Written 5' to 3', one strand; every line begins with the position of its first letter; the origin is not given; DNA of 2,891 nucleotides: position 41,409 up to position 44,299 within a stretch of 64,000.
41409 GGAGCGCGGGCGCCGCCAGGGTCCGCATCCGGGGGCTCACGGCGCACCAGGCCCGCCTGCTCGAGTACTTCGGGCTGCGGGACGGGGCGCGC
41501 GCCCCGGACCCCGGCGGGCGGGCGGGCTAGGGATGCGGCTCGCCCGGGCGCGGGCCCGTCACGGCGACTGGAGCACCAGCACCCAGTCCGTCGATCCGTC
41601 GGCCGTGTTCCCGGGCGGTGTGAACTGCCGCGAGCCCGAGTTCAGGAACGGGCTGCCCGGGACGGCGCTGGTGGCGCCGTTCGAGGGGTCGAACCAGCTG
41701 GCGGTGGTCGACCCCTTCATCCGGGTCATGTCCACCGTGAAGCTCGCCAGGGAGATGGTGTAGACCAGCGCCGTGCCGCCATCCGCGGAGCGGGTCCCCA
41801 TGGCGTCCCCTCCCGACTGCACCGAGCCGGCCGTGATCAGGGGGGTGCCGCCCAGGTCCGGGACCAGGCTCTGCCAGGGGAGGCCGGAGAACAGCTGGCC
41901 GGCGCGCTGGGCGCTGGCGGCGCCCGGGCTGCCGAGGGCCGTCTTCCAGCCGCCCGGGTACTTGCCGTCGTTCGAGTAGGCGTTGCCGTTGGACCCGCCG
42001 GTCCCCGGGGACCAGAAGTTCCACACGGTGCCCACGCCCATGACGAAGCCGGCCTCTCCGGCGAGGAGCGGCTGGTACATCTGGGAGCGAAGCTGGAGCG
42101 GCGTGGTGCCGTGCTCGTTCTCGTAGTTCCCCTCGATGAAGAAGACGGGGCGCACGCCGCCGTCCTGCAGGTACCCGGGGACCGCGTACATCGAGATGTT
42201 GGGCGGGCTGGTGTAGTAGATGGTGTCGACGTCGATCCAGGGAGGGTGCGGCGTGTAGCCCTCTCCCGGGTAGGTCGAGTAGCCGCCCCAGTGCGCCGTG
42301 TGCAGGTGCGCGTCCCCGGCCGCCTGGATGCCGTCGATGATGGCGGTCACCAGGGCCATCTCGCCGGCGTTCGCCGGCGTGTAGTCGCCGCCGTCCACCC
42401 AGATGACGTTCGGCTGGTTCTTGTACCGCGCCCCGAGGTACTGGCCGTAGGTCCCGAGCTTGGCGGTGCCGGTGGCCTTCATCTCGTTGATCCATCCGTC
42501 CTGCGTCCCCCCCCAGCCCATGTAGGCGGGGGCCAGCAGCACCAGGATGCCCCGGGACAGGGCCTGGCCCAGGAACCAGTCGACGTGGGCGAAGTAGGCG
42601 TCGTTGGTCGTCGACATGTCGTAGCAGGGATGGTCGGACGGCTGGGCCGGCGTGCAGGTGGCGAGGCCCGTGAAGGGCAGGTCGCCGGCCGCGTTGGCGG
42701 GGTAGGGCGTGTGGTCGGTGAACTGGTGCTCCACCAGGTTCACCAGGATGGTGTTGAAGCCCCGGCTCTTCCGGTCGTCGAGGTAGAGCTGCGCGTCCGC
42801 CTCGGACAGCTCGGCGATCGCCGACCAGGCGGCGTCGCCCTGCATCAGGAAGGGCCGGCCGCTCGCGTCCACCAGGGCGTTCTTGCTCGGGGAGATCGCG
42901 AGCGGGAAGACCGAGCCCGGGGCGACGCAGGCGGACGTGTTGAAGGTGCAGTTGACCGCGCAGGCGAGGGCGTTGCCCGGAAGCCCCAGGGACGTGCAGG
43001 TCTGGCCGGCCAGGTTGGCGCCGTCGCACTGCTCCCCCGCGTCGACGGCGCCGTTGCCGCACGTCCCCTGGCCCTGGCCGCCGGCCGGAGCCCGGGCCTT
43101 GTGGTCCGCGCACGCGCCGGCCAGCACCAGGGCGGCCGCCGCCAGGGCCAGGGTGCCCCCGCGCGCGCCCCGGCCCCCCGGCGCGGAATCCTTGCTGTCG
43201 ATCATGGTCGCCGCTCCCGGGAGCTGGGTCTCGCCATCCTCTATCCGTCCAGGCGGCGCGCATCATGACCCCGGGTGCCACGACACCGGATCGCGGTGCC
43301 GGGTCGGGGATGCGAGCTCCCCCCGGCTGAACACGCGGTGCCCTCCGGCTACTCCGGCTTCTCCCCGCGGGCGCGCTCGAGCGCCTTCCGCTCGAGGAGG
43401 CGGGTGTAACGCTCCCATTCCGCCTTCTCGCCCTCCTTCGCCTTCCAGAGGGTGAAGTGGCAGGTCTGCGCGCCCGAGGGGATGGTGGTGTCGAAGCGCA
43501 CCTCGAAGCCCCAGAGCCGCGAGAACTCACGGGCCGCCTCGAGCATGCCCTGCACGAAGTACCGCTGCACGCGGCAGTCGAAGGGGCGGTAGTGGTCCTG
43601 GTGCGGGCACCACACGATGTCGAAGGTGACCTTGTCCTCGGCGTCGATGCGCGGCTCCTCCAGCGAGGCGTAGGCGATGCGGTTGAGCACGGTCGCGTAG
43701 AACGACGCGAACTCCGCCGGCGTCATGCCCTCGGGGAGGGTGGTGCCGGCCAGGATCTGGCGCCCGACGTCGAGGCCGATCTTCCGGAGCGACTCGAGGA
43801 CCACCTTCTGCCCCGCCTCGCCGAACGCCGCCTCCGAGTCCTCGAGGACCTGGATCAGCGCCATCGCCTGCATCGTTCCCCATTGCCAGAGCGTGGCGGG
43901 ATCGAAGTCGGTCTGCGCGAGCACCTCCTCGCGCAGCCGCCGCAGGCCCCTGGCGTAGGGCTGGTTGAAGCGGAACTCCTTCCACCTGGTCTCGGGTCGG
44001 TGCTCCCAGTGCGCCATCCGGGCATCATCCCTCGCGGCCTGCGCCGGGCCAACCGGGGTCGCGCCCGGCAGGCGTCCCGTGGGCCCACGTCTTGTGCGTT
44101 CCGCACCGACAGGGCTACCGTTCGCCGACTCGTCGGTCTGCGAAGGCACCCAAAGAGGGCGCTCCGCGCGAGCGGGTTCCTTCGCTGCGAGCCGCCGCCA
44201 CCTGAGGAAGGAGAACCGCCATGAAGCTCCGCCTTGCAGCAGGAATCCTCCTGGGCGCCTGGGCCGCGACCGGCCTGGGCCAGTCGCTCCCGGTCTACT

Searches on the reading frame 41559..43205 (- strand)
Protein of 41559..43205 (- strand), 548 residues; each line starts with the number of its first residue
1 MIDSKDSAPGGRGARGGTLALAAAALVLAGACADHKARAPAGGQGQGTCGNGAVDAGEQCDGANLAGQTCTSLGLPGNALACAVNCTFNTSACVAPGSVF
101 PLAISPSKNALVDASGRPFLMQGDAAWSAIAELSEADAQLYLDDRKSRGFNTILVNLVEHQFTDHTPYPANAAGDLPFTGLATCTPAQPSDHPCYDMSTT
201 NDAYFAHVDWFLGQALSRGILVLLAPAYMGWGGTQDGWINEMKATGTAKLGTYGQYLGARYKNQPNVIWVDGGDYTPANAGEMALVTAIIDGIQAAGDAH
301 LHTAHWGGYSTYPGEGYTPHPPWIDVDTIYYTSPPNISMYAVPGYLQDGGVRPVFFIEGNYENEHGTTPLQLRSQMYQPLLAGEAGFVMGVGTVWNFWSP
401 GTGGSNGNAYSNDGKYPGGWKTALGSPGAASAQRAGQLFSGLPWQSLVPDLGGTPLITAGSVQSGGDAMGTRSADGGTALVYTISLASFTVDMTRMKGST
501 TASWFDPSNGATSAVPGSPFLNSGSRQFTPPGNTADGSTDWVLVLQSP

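Call 7: search_protein_families(library=pfam, proteins=[window:41559-43205:-], max_evalue=0.01)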
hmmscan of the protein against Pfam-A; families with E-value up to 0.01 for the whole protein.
window:41559-43205:- (548 aa): 2 families
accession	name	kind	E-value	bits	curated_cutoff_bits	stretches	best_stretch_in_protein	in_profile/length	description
PF13204.13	Apiosidase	-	5.7e-56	190.9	26.5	1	107-445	3-319/320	Apiosidase-like, catalytic domain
PF12904.13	Collagen_bind_2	-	5.2e-14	52.3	22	1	456-546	6-92/92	Putative collagen-binding domain of a collagenase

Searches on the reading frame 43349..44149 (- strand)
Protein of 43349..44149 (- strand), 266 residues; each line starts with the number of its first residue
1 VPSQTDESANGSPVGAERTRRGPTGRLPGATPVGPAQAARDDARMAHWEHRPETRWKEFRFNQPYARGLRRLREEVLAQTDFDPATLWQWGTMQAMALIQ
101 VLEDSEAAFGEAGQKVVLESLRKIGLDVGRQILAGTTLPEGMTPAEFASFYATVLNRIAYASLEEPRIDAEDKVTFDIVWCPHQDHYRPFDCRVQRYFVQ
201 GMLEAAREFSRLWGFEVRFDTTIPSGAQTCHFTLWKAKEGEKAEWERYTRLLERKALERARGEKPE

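Call 7: search_protein_families(library=pfam, proteins=[window:43349-44149:-], max_evalue=0.01)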
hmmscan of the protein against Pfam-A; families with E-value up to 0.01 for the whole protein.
window:43349-44149:- (266 aa): 1 family
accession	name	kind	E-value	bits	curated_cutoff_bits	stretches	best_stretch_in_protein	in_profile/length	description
PF14196.11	ATC_hydrolase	-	0.0058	17.9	28.1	0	93-232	4-143/145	L-2-amino-thiazoline-4-carboxylic acid hydrolase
